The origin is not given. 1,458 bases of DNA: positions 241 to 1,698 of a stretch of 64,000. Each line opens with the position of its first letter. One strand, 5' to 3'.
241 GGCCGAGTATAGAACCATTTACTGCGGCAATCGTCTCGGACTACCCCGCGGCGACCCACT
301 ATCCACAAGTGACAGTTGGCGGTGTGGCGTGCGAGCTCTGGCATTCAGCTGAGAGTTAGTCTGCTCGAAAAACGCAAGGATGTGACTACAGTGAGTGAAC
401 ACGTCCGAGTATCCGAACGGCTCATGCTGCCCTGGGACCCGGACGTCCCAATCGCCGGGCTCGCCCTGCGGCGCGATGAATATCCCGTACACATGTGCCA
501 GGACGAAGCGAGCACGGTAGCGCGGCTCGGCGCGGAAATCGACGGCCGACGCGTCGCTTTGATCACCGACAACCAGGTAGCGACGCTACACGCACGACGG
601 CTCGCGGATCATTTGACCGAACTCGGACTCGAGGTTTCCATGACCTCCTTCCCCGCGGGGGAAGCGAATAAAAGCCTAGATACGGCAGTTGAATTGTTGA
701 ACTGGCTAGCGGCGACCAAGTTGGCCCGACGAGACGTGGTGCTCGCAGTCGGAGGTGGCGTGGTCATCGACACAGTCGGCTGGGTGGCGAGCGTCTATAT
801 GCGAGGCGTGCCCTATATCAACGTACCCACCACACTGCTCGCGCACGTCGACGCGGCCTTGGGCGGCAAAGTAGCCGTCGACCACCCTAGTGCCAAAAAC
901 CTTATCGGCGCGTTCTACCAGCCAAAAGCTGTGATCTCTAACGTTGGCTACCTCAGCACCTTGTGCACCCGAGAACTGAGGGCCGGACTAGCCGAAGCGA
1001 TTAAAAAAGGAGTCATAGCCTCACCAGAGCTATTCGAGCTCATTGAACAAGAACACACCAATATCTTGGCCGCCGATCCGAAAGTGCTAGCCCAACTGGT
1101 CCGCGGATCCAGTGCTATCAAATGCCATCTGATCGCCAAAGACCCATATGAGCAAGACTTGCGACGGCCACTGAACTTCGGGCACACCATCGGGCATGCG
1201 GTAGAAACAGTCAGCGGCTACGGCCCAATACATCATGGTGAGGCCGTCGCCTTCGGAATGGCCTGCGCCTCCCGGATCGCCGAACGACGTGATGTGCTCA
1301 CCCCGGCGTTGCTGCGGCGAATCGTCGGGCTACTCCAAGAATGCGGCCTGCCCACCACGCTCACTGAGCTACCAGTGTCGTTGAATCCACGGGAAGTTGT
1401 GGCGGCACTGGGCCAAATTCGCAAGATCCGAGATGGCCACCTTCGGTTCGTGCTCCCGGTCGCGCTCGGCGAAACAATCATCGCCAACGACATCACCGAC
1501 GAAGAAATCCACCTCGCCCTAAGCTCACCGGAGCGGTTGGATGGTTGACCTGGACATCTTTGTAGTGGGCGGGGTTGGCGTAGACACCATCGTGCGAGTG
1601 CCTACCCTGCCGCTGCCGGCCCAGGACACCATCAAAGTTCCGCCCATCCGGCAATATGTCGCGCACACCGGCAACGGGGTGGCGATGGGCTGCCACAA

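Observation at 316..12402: Candidate C7N-aminocyclitol / pseudo-disaccharide (validoxylamine- or salbostatin-like) biosynthetic gene cluster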

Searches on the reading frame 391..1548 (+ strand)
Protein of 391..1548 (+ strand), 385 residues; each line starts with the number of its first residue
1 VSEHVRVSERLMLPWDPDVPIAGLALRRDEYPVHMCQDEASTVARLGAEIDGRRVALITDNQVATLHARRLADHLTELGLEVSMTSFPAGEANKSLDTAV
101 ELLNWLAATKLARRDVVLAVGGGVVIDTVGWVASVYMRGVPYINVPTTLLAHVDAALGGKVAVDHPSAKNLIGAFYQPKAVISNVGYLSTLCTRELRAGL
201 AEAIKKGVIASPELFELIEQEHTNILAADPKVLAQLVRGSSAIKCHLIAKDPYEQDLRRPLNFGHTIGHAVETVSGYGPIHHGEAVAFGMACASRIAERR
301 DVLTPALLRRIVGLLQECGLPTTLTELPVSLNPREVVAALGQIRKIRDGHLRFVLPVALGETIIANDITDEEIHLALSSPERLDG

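Call 3: search_protein_families(library=pfam, proteins=[window:391-1548:+])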
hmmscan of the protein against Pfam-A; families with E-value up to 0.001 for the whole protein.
window:391-1548:+ (385 aa): 4 families
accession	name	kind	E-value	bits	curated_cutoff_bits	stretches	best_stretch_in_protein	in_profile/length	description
PF01761.26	DHQ_synthase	-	1.9e-41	140.8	24.2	1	86-197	3-114/115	3-dehydroquinate synthase N-terminal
PF24621.2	DHQS_C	-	5.7e-39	133.8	27.6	1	199-338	1-136/144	3-dehydroquinate synthase C-terminal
PF13685.12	Fe-ADH_2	-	1.3e-11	45.1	28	1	41-149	8-108/149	Iron-containing alcohol dehydrogenase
PF00465.25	Fe-ADH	-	3.4e-09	36.9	31.3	1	42-148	10-130/168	Iron-containing alcohol dehydrogenase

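Call 4: search_protein_families(library=ncbifam, proteins=[window:391-1548:+])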
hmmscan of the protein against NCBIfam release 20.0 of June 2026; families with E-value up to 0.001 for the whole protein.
window:391-1548:+ (385 aa): 12 families
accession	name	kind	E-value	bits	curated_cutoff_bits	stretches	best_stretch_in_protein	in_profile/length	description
TIGR01357.1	aroB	equivalog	9.4e-100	334.2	305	1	41-374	11-340/344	3-dehydroquinate synthase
NF004852.0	PRK06203.1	equivalog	4.9e-65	220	333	1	69-377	76-388/407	3-dehydroquinate synthase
TIGR04425.1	P_lya_rel_AroB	hypoth_equivalog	9e-65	219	400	1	29-377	6-341/348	AroB-related putative sugar phosphate phospholyase (cyclizing)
NF010627.0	PRK14021.1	equivalog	2e-52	178.3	565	1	52-374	209-534/542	bifunctional shikimate kinase/3-dehydroquinate synthase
NF010556.0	PRK13951.1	equivalog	2.8e-40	138.6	560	1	86-317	210-436/492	bifunctional shikimate kinase AroK/3-dehydroquinate synthase AroB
NF002022.0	PRK00843.1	equivalog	7.2e-13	48.2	413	1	53-206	35-175/350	NAD(P)-dependent glycerol-1-phosphate dehydrogenase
NF006941.0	PRK09423.1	subfamily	1.4e-12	47.1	336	2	52-204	29-173/367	glycerol dehydrogenase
NF007880.0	PRK10586.1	equivalog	9.6e-08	31.3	429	0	281-368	273-354/362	oxidoreductase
NF047954.1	PrpdilGlycDhGldA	equivalog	1.6e-07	30.9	700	1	40-203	15-172/365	bifunctional L-1,2-propanediol dehydrogenase/glycerol dehydrogenase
NF041822.1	daptide_DH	equivalog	9.5e-07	28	300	1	53-129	1-70/363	daptide-type RiPP biosynthesis dehydogenase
NF053832.1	GlycoaldRedHalo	equivalog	1.1e-05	24.8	550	1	50-204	27-173/363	glycolaldehyde reductase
TIGR03405.1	Phn_Fe-ADH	equivalog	2.6e-05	23.2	423.7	1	40-131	11-98/355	iron-containing alcohol dehydrogenase PsrA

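Call 5: search_solved_structures(query=window:391-1548:+, show_alignments=3)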
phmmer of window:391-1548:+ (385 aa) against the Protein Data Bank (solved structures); distinct sequences matched with E-value up to 0.001: 19.
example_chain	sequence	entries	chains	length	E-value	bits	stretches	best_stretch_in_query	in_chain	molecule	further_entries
3okf_A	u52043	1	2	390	4.4e-66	226.9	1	52-373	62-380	3-dehydroquinate synthase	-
6lk2_A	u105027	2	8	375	1.2e-64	222.1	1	47-378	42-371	3-dehydroquinate synthase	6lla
3zok_A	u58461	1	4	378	1.3e-63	218.7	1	29-368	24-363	3-DEHYDROQUINATE SYNTHASE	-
5eks_A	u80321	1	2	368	1e-59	206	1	41-372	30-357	3-dehydroquinate synthase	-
3clh_A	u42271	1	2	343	2.4e-54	188.2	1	54-373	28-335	3-dehydroquinate synthase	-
6hqv_A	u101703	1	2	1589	4.5e-50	174.2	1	84-379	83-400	Pentafunctional AROM polypeptide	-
5hvn_A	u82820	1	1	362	3.1e-49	171.4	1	50-360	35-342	3-dehydroquinate synthase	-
1dqs_A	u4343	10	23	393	1e-48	169.7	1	57-327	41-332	PROTEIN (3-DEHYDROQUINATE SYNTHASE) | 3-DEHYDROQUINATE SYNTHASE | Pentafunctional AROM polypeptide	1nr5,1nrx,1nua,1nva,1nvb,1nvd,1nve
3qbd_A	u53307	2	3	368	2.2e-48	168.7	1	53-356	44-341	3-dehydroquinate synthase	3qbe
5tpr_A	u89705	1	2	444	1.9e-45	159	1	52-380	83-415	3-dehydroquinate synthase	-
4p53_A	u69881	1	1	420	2.9e-45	158.4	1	52-379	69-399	Cyclase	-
6c5c_A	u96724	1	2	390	4.5e-45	157.8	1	75-326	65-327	3-dehydroquinate synthase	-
1ujn_A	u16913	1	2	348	2.7e-44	155.2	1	79-333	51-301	dehydroquinate synthase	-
7u5s_A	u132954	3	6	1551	7.2e-44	153.8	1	79-326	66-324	Pentafunctional AROM polypeptide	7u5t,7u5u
1xag_A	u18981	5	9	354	4.7e-37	131.4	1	56-292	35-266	3-dehydroquinate synthase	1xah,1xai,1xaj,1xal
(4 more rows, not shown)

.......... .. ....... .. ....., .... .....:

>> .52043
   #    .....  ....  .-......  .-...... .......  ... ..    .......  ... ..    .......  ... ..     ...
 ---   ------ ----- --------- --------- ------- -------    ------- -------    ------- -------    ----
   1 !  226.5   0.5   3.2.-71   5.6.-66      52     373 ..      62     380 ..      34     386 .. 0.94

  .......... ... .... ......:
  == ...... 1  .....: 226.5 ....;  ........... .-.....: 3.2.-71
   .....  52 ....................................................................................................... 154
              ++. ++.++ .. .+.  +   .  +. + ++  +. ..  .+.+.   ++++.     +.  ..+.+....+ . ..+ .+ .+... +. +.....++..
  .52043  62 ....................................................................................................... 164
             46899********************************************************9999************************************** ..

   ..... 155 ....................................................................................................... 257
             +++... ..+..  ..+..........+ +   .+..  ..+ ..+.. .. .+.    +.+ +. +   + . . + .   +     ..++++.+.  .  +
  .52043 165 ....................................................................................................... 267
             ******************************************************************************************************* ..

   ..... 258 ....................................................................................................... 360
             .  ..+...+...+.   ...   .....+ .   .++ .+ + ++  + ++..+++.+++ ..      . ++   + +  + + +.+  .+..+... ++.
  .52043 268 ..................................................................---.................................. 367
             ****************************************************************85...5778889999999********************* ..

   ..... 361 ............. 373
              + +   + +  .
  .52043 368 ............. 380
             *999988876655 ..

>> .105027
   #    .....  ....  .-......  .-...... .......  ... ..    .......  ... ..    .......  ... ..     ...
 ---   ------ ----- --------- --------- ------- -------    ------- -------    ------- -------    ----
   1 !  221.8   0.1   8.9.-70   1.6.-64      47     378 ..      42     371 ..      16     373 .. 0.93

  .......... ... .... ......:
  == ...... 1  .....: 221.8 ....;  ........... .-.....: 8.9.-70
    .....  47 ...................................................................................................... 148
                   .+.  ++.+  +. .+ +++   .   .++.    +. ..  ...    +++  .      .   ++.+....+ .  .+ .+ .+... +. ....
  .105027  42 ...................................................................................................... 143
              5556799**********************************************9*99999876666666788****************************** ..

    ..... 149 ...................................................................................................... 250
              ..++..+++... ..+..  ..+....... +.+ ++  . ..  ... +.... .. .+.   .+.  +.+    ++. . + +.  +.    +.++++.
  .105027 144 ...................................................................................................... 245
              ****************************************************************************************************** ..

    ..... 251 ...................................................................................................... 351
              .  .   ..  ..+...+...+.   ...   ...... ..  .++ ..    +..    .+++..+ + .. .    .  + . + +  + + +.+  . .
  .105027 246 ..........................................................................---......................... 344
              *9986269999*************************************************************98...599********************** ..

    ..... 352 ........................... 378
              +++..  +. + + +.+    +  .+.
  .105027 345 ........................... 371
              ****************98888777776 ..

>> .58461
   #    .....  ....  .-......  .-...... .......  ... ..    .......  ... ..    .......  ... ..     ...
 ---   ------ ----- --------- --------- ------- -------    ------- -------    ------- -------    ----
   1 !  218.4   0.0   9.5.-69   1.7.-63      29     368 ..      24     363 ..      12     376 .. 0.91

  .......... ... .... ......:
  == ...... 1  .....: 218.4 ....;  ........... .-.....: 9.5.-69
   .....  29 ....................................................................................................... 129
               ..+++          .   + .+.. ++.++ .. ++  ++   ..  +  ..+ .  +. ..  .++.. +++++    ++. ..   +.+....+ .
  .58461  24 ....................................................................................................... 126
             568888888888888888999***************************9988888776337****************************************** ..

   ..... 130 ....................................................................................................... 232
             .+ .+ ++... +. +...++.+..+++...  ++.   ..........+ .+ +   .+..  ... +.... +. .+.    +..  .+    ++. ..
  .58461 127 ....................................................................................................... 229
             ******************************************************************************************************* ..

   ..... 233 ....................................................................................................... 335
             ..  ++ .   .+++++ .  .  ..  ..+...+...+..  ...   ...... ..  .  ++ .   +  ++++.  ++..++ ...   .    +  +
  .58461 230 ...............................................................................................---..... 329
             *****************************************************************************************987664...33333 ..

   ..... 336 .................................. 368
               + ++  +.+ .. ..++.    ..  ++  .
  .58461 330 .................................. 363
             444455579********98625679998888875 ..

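Call 27: find_homologous_proteins(query=window:391-1548:+)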
Query window:391-1548:+ (385 aa): 7995 proteins with E <= 0.001 among 8000 candidates; the best 120 are listed.
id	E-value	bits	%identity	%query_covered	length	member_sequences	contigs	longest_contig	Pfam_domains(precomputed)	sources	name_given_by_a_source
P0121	5.7e-243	824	100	97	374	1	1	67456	PF13685.13,PF24621.3,PF00465.26,PF01761.27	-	-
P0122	4.1e-184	630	76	100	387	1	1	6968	PF13685.13,PF24621.3,PF00465.26,PF01761.27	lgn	-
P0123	2.9e-182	624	76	99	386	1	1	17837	PF13685.13,PF24621.3,PF00465.26,PF01761.27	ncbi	-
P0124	3.4e-181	621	77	98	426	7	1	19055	PF13685.13,PF24621.3,PF00465.26,PF01761.27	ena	-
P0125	1.4e-180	618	75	98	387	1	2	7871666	PF13685.13,PF24621.3,PF00465.26,PF01761.27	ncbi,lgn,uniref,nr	ncbi:3-dehydroquinate synthase [Kitasatospora atroaurantiaca]|uniref:3-dehydroquinate synthase n=1 T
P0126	1.7e-180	618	76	99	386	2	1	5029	PF13685.13,PF24621.3,PF00465.26,PF01761.27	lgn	-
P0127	2.8e-180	617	75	98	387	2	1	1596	PF13685.13,PF24621.3,PF00465.26,PF01761.27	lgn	-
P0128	1.4e-179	615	76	98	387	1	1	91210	PF13685.13,PF24621.3,PF01761.27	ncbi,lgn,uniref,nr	ncbi:3-dehydroquinate synthase [Kitasatospora sp. MAP5-34]|uniref:3-dehydroquinate synthase n=1 Tax=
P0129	2.0e-179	615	76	98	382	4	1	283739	PF13685.13,PF24621.3,PF00465.26,PF01761.27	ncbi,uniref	ncbi:3-dehydroquinate synthase [Allokutzneria multivorans]|uniref:3-dehydroquinate synthase n=1 Tax=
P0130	1.9e-178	612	76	97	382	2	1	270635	PF13685.13,PF24621.3,PF00465.26,PF01761.27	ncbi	ncbi:3-dehydroquinate synthase [Streptomyces capparidis]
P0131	2.6e-178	611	75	98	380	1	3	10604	PF13685.13,PF24621.3,PF00465.26,PF01761.27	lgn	-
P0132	6.7e-178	610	75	98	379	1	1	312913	PF13685.13,PF24621.3,PF00465.26,PF01761.27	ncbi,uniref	ncbi:3-dehydroquinate synthase [Allokutzneria oryzae]|uniref:3-dehydroquinate synthase n=1 Tax=Allok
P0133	1.7e-176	605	75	98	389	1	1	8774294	PF13685.13,PF24621.3,PF00465.26,PF01761.27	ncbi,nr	ncbi:3-dehydroquinate synthase [Streptacidiphilus sp. 4-A2]|nr:3-dehydroquinate synthase [Streptacid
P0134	2.2e-176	605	75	99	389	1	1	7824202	PF13685.13,PF24621.3,PF00465.26,PF01761.27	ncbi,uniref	ncbi:3-dehydroquinate synthase [Kitasatospora camelliae]|uniref:3-dehydroquinate synthase n=1 Tax=Ki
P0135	2.3e-174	598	74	97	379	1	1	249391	PF13685.13,PF24621.3,PF00465.26,PF01761.27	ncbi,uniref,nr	ncbi:3-dehydroquinate synthase [Allokutzneria sp. A3M-2-11 16]|uniref:3-dehydroquinate synthase n=1 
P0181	3.1e-147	509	66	94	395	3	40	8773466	PF13685.13,PF24621.3,PF00465.26,PF01761.27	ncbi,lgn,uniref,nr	ncbi:putative 3-dehydroquinate synthase [Actinoplanes missouriensis 431]|uniref:3-dehydroquinate syn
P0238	5.5e-125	436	57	95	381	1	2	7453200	PF13685.13,PF24621.3,PF00465.26,PF01761.27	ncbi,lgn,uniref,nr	ncbi:3-dehydroquinate synthase [Streptomyces glaucescens]|uniref:3-dehydroquinate synthase n=1 Tax=S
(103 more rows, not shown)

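Call 47: find_encoding_contigs(protein=P0181, flank=10000, max_places=1)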
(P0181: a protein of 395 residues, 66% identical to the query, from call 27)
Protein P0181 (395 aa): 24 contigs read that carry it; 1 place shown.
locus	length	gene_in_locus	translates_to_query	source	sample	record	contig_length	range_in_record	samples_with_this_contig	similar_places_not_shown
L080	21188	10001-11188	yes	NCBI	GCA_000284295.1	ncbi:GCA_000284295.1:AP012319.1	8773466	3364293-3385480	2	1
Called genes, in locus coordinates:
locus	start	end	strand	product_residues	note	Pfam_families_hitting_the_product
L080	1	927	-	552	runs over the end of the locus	PF00496:SBP_bac_5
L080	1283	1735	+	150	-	-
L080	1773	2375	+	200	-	PF00440:TetR_N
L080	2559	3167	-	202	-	PF00486:Trans_reg_C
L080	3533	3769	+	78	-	-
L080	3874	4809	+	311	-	PF00296:Bac_luciferase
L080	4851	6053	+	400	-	PF00155:Aminotran_1_2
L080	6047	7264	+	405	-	PF01979:Amidohydro_1, PF07969:Amidohydro_3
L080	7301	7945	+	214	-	PF22234:Rv2466c-like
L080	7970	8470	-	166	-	PF12802:MarR_2 (faint), PF13404:HTH_AsnC-type, PF13412:HTH_24, PF01037:AsnC_trans_reg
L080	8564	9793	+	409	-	PF07690:MFS_1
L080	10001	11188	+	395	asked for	PF00465:Fe-ADH (weak), PF13685:Fe-ADH_2, PF01761:DHQ_synthase, PF24621:DHQS_C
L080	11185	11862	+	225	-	PF00702:Hydrolase, PF13242:Hydrolase_like (faint), PF13419:HAD_2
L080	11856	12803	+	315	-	PF01370:Epimerase, PF04321:RmlD_sub_bind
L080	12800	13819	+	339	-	PF01869:BcrAD_BadFG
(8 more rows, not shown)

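Call 48: find_encoding_contigs(protein=P0238, flank=10000, max_places=1)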
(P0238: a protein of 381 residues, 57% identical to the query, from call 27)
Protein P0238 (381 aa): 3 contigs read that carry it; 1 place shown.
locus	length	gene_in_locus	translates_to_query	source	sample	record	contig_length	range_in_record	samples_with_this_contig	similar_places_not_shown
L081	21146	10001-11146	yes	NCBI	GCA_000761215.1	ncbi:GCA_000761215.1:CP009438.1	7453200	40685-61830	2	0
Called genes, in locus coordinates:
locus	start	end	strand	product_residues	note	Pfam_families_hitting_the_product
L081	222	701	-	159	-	-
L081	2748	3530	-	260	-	PF00353:HemolysinCabind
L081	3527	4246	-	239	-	PF04224:DUF417 (faint), PF07681:DoxX (weak)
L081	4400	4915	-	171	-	PF03067:LPMO_10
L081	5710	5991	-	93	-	-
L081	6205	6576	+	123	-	PF03457:HA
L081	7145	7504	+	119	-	PF02311:AraC_binding (weak), PF07883:Cupin_2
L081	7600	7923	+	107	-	-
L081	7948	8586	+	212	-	PF00480:ROK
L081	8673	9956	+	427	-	PF00202:Aminotran_3, PF00155:Aminotran_1_2 (faint)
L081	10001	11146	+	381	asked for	PF13685:Fe-ADH_2, PF00465:Fe-ADH (weak), PF01761:DHQ_synthase, PF24621:DHQS_C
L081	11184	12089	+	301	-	PF00480:ROK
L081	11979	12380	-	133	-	-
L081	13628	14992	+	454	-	PF00753:Lactamase_B (weak), PF00581:Rhodanese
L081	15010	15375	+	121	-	PF00581:Rhodanese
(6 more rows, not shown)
